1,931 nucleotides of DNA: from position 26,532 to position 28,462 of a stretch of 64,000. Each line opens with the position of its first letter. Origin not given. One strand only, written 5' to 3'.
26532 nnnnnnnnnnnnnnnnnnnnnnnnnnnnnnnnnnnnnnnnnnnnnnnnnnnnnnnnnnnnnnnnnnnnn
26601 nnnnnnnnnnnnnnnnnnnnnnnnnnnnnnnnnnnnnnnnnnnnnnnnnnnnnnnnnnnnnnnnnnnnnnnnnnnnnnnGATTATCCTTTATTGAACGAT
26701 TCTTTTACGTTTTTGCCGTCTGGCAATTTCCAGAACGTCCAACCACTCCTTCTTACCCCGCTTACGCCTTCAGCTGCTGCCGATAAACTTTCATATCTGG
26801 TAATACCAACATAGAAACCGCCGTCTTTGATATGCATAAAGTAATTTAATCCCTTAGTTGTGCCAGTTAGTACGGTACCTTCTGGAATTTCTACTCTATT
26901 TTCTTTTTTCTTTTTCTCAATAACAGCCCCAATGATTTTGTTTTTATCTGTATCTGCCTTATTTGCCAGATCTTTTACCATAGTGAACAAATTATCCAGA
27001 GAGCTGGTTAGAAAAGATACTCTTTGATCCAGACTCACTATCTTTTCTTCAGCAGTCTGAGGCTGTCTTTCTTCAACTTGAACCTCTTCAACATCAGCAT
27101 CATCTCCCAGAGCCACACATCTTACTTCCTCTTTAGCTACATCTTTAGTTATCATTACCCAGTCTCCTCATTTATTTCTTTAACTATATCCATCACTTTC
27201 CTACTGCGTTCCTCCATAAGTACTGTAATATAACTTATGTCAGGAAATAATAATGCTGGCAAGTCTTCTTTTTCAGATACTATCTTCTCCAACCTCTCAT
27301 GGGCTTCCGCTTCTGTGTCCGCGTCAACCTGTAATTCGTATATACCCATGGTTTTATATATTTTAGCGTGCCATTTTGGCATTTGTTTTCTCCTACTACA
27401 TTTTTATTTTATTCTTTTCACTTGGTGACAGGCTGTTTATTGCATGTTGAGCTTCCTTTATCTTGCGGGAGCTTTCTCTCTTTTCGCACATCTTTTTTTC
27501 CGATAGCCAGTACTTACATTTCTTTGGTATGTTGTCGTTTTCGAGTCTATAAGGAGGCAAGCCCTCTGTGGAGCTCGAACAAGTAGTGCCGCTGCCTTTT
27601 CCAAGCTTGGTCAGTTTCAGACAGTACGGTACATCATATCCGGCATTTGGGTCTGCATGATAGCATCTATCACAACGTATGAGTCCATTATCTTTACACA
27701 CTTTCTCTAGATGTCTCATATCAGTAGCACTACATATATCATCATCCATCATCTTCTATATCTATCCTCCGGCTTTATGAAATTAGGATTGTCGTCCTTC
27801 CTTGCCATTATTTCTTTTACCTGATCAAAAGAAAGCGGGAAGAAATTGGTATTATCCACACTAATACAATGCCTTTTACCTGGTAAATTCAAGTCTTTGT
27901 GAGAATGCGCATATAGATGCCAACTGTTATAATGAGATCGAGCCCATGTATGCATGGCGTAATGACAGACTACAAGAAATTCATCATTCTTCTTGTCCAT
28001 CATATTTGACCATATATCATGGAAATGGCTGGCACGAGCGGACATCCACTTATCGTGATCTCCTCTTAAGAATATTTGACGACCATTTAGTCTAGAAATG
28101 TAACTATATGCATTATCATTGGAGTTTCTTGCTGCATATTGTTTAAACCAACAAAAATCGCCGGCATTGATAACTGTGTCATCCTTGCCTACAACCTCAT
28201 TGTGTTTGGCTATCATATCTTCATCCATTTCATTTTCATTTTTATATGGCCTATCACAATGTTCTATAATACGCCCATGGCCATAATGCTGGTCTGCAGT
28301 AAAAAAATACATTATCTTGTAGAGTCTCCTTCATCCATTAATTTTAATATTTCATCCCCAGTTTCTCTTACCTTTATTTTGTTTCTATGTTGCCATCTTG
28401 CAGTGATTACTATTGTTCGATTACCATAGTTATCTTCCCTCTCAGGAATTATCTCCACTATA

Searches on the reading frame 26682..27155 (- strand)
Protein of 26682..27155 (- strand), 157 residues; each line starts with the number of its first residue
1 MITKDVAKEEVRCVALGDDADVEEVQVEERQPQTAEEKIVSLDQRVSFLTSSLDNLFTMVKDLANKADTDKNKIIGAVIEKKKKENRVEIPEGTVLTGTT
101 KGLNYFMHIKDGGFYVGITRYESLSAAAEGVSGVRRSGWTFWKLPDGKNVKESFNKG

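Call 30: search_protein_families(library=pfam, proteins=[window:26682-27155:-], max_evalue=0.01)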
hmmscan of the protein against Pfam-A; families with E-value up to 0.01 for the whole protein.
window:26682-27155:- (157 aa): 2 families
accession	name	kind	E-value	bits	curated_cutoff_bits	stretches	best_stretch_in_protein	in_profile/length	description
PF11149.13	DUF2924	-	2e-08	35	31.2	1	78-144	68-134/135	Protein of unknown function (DUF2924)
PF14267.11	DUF4357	-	2.7e-05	24.5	38.4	1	121-149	25-53/54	Domain of unknown function (DUF4357)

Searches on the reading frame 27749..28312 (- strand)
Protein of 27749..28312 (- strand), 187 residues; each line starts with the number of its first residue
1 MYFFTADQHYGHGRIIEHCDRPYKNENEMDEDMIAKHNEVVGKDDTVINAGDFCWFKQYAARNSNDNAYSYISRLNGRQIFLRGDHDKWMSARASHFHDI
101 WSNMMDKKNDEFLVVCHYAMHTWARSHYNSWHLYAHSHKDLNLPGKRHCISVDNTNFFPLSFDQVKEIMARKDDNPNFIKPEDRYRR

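Call 14: search_protein_families(library=pfam, proteins=[window:27749-28312:-], max_evalue=0.01)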
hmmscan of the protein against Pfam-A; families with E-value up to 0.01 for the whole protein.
window:27749-28312:- (187 aa): 0 families

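Call 36: search_protein_families(library=ncbifam, proteins=[window:27749-28312:-], max_evalue=0.001)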
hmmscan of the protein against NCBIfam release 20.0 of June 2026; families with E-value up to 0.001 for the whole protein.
window:27749-28312:- (187 aa): 0 families

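Call 37: search_protein_families(library=phrogs, proteins=[window:27749-28312:-], max_evalue=0.001)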
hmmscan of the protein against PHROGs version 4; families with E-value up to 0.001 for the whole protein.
window:27749-28312:- (187 aa): 1 family
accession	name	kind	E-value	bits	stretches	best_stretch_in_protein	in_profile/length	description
phrog_547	-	other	4.8e-34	118.6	1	2-175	31-205/245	phosphoesterase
